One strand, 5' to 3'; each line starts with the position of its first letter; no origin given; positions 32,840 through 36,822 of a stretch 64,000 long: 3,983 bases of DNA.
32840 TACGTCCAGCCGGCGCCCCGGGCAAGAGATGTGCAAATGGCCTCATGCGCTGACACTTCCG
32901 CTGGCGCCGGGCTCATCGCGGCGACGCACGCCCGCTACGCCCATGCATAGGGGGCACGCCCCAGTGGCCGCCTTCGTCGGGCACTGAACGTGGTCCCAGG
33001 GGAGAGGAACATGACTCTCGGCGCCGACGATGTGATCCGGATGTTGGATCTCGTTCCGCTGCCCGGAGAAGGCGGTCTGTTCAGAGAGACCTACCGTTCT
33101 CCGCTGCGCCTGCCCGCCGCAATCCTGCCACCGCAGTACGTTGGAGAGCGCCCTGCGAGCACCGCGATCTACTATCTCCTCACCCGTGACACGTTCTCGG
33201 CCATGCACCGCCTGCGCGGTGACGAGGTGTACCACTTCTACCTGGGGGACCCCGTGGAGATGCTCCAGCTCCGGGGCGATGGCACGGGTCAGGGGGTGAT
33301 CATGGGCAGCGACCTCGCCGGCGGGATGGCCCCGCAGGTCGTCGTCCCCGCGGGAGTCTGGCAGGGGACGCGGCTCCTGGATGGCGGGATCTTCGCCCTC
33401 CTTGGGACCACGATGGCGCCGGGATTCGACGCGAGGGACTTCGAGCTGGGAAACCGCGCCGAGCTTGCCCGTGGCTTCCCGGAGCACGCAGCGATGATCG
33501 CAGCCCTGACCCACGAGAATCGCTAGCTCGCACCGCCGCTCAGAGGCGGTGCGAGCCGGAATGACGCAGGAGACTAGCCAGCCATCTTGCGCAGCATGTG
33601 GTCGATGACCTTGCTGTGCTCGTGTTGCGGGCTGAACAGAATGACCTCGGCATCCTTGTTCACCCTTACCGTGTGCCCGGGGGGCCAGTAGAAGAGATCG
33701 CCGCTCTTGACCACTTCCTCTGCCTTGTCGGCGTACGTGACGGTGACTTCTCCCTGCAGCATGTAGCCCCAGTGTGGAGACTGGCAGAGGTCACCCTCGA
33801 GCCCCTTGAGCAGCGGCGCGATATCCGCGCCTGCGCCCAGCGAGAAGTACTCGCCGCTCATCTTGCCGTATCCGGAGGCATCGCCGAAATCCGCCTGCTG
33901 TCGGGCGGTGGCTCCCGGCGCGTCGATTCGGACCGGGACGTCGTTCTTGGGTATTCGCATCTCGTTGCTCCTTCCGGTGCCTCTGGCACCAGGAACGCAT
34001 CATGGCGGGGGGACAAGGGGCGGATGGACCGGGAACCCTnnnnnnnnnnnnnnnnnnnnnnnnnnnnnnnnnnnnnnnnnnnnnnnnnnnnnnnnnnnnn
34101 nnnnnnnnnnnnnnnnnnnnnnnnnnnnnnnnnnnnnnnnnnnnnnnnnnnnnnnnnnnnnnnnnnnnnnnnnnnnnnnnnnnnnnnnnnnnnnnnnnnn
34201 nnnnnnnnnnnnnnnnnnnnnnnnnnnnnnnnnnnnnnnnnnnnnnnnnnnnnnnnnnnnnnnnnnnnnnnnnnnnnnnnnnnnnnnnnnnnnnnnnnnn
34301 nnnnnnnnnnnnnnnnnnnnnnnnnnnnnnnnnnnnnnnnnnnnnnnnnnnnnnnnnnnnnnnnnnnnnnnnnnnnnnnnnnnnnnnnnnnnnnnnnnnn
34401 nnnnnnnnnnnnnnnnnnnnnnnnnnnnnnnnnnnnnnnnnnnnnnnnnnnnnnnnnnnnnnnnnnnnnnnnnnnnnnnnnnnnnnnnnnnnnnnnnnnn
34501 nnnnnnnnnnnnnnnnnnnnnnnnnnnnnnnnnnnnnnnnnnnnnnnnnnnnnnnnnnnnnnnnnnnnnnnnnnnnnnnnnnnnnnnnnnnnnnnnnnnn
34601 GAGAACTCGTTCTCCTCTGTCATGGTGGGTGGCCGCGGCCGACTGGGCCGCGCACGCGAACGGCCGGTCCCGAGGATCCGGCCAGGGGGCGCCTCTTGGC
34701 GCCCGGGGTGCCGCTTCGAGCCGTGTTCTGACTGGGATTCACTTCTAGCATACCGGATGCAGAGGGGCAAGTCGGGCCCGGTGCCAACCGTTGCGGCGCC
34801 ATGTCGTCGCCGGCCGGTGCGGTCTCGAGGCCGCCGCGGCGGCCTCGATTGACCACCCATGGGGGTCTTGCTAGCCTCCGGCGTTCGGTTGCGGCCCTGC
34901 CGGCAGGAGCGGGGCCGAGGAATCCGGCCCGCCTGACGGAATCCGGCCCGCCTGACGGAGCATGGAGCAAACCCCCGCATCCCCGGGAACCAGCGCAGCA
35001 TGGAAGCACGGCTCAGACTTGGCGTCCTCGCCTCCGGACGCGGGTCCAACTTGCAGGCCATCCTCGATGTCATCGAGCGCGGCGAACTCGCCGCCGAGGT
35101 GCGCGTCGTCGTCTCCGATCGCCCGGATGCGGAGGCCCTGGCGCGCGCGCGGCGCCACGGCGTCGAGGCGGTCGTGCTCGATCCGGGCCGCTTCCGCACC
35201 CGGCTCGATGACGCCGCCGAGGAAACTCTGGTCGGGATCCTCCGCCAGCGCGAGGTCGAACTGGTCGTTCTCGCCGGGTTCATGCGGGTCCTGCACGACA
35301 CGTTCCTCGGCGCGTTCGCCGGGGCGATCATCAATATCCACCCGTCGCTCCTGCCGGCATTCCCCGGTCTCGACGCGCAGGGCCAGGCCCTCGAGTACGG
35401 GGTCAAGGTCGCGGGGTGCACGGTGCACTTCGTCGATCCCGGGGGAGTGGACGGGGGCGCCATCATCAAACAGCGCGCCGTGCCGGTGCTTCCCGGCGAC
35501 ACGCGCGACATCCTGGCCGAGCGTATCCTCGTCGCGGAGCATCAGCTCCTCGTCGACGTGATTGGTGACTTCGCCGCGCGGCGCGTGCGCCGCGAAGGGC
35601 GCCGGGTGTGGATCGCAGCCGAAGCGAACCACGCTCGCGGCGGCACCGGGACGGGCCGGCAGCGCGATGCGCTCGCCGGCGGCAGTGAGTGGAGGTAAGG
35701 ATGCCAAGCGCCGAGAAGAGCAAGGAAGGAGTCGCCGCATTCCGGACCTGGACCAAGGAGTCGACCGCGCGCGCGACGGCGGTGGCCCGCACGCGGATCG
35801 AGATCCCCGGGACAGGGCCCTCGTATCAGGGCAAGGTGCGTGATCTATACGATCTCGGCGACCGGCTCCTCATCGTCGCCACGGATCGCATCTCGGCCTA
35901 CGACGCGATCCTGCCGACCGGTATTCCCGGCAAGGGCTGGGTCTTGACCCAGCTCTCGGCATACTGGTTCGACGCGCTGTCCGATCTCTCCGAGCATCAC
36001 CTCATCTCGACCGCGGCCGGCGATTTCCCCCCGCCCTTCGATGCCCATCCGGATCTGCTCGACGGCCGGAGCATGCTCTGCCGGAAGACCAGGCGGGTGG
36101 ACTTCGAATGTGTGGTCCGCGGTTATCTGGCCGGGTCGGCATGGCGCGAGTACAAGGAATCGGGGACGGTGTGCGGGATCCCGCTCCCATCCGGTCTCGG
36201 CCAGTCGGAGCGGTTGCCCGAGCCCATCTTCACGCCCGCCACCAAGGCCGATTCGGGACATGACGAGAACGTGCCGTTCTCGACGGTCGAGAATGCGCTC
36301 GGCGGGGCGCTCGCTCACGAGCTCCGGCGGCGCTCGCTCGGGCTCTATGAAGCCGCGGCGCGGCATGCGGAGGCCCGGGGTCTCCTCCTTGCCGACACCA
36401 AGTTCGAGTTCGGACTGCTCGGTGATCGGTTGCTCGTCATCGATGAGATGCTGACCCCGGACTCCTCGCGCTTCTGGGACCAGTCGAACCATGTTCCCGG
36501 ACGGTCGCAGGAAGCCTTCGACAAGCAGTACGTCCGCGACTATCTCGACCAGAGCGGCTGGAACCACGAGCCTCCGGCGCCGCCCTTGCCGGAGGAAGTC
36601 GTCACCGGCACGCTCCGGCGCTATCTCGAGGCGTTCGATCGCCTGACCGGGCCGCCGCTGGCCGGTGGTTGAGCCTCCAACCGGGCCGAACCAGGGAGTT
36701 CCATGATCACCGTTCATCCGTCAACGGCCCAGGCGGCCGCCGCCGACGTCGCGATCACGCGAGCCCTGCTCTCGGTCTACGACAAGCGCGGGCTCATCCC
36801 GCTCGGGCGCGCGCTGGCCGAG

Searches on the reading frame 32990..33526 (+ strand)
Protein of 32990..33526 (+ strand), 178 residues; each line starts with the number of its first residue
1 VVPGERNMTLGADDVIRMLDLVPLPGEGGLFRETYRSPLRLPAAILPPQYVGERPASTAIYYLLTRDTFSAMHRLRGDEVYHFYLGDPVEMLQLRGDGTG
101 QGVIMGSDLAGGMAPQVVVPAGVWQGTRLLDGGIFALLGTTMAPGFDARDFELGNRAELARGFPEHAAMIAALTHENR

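Call 65: search_protein_families(library=pfam, proteins=[window:32990-33526:+], max_evalue=0.0001)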
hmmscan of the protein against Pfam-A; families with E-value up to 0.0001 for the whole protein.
window:32990-33526:+ (178 aa): 1 family
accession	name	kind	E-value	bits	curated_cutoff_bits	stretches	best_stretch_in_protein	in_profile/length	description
PF06172.17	Cupin_5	-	9.2e-41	139.6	25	1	14-153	2-138/139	Cupin superfamily (DUF985)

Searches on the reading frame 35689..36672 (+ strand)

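Call 20: search_protein_families(library=pfam, proteins=[window:35689-36672:+], max_evalue=0.001)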
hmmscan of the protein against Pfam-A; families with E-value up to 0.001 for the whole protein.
window:35689-36672:+ (327 aa): 1 family
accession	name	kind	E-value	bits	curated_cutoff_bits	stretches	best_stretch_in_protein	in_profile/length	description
PF01259.24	SAICAR_synt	-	1.7e-67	228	20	1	46-294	3-229/233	SAICAR synthetase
